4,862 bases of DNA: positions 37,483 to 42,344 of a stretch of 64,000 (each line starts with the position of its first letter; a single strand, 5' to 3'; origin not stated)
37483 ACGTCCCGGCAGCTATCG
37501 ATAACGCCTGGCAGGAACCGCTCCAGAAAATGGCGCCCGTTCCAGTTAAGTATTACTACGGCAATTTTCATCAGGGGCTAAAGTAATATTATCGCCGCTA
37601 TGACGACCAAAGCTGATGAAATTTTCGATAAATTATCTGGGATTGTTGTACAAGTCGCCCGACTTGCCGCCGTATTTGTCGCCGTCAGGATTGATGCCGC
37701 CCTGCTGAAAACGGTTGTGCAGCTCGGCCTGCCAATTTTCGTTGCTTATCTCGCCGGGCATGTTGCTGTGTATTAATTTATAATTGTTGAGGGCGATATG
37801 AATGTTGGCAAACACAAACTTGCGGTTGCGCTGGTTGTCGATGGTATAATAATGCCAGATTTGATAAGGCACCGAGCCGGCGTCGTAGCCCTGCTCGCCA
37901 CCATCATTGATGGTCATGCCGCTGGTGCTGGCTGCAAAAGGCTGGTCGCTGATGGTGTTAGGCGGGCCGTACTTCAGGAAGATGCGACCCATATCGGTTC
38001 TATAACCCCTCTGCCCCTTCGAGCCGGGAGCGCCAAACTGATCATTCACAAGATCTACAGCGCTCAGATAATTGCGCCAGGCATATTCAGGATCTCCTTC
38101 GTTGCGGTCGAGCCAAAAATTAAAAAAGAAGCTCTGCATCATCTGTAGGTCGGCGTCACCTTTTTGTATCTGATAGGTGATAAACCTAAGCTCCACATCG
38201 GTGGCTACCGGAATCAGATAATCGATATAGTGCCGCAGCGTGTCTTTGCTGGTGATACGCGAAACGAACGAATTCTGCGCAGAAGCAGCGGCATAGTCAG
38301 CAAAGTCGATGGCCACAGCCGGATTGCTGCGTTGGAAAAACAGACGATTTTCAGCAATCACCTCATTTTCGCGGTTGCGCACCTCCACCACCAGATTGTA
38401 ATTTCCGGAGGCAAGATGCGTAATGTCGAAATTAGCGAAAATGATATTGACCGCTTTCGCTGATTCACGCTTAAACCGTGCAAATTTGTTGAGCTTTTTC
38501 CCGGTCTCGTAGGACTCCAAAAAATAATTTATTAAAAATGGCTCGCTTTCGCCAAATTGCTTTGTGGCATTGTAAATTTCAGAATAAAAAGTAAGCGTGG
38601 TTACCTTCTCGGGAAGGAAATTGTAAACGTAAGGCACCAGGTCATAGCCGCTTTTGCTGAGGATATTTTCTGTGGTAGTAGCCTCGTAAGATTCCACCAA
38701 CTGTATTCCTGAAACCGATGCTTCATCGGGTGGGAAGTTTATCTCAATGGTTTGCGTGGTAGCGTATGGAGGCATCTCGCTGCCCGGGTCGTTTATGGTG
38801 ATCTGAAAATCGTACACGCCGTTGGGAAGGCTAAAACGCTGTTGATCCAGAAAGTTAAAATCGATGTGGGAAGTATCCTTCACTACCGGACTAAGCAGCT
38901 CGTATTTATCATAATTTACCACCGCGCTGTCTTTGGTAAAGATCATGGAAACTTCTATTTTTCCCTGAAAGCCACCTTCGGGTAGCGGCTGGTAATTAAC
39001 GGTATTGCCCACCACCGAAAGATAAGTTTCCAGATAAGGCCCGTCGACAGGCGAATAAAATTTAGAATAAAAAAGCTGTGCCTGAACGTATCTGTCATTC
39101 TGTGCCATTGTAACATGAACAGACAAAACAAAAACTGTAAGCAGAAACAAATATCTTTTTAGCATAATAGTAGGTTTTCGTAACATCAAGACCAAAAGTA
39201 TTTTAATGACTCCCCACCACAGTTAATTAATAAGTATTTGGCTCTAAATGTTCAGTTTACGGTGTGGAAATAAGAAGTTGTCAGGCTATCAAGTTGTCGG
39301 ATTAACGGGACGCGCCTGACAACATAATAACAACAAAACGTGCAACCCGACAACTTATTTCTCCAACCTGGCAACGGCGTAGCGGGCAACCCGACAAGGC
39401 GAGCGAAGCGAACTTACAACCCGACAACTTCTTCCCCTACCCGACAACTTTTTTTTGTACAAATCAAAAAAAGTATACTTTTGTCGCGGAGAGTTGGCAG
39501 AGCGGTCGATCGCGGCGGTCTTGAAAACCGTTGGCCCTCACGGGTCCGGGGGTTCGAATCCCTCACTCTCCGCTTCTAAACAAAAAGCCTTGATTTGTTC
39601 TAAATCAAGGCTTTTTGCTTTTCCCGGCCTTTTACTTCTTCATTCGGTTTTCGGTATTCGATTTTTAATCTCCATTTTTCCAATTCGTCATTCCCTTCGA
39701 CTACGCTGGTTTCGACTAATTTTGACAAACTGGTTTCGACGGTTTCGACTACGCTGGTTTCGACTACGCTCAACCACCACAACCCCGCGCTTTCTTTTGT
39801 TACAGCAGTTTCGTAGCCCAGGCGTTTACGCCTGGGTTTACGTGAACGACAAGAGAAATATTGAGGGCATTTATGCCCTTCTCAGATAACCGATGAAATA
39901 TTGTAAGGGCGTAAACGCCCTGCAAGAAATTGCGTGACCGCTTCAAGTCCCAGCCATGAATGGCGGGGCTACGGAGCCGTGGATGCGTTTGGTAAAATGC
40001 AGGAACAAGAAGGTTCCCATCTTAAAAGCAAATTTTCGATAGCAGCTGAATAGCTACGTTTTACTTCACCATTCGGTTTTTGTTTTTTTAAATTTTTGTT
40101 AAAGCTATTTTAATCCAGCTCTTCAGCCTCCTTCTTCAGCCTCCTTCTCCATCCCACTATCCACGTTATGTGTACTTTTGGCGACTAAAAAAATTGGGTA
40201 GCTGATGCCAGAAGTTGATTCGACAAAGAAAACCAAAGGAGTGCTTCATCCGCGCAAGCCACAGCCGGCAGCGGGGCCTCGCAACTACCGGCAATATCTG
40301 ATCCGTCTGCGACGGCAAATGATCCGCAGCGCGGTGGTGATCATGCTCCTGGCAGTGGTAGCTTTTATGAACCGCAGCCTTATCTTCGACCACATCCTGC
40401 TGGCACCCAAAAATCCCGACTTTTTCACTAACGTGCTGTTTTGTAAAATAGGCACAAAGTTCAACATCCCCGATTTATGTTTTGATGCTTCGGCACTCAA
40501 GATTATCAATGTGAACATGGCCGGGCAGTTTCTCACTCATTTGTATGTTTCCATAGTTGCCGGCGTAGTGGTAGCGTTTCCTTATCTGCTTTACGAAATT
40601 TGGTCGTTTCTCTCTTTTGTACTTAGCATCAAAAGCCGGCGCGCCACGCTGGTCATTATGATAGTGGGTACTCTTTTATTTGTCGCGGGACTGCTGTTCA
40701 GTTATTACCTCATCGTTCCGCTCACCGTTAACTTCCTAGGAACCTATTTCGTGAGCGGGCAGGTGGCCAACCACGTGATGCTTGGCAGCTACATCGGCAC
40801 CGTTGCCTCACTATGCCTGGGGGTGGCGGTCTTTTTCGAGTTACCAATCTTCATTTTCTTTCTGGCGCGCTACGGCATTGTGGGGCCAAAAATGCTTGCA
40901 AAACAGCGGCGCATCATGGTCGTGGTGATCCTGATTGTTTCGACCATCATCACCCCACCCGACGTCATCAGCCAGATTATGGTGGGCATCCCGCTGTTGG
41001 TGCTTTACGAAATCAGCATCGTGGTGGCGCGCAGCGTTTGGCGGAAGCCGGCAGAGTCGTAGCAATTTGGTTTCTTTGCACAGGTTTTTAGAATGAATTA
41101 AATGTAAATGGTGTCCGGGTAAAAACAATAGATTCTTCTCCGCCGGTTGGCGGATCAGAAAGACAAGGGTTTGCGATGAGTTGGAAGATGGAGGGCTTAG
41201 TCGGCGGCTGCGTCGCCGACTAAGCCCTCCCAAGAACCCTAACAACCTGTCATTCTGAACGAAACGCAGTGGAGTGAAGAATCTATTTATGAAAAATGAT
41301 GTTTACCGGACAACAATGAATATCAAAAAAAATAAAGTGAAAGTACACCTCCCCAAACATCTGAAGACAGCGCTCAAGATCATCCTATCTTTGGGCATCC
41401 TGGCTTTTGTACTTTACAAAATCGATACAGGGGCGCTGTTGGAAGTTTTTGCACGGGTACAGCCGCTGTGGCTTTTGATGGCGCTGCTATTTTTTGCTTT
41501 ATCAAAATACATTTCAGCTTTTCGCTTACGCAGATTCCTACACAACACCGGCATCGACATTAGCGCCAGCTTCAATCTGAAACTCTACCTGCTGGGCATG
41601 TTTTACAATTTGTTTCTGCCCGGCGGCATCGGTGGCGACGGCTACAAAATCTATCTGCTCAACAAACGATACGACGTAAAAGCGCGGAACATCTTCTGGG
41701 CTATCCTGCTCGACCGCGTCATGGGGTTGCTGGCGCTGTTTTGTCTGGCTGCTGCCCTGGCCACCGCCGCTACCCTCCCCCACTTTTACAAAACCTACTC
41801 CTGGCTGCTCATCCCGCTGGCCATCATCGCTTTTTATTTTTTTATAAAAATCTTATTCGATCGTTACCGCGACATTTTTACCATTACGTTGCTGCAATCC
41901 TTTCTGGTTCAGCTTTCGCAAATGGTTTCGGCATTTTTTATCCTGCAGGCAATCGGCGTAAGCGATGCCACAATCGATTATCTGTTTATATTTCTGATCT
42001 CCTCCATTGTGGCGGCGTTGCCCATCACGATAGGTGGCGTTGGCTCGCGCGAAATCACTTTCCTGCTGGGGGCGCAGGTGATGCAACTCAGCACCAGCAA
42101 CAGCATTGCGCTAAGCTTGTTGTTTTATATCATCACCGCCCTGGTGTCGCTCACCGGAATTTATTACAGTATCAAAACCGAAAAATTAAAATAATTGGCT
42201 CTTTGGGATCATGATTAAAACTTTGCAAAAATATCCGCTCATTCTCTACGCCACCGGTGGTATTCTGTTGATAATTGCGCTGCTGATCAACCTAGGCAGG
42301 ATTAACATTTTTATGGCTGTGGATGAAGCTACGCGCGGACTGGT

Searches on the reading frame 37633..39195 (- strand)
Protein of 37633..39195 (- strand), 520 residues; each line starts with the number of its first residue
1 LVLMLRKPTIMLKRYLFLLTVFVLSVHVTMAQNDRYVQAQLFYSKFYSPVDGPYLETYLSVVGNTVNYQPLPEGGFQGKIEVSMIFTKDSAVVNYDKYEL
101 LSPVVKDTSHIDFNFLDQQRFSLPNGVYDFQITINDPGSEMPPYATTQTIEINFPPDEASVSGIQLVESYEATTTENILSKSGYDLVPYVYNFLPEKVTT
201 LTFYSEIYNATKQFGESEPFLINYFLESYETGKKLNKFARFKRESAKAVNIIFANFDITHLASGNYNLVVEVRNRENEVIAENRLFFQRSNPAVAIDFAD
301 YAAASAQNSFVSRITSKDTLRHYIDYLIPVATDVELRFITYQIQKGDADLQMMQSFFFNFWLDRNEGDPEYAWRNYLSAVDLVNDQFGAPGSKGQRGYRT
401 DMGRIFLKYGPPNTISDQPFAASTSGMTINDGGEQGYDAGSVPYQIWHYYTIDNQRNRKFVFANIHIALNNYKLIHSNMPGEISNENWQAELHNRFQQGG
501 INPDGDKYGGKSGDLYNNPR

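Call 10: search_protein_families(library=pfam, proteins=[window:37633-39195:-], max_evalue=0.0001)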
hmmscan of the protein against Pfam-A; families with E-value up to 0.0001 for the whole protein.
window:37633-39195:- (520 aa): 1 family
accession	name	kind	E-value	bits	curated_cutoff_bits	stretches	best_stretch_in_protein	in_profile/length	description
PF20094.4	GWxTD_dom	-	6.3e-06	26.5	26.9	0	346-417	52-117/172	GWxTD domain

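Call 82: search_protein_families(library=ncbifam, proteins=[window:37633-39195:-], max_evalue=0.00001)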
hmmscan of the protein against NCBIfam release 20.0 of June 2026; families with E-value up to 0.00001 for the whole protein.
window:37633-39195:- (520 aa): 1 family
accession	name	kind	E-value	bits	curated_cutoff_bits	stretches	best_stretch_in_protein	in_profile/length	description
TIGR04514.1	GWxTD_dom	domain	3.6e-12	46.7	28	1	349-450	22-105/105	GWxTD domain-containing protein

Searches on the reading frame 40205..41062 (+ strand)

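Call 64: search_protein_families(library=pfam, proteins=[window:40205-41062:+], max_evalue=0.00001)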
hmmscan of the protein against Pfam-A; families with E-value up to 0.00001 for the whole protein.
window:40205-41062:+ (285 aa): 1 family
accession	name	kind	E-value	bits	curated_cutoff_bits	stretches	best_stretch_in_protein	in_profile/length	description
PF00902.23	TatC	-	1.2e-51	176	25.1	1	31-263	2-208/208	Sec-independent protein translocase protein (TatC)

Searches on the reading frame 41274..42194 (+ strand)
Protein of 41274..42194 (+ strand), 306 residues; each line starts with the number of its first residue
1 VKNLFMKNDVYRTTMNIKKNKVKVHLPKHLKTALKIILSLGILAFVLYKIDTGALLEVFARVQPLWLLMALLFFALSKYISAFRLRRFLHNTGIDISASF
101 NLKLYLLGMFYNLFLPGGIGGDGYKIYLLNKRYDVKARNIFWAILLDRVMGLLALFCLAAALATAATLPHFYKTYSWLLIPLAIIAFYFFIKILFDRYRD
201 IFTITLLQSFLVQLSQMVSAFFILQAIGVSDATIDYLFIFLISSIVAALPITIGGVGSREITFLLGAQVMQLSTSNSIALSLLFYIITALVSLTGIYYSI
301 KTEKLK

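Call 64: search_protein_families(library=pfam, proteins=[window:41274-42194:+], max_evalue=0.00001)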
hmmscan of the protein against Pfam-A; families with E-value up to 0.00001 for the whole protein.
window:41274-42194:+ (306 aa): 1 family
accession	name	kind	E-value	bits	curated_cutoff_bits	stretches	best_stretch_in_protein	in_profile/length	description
PF03706.18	LPG_synthase_TM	-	1.2e-35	123.9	33.4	2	33-197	2-166/302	Lysylphosphatidylglycerol synthase TM region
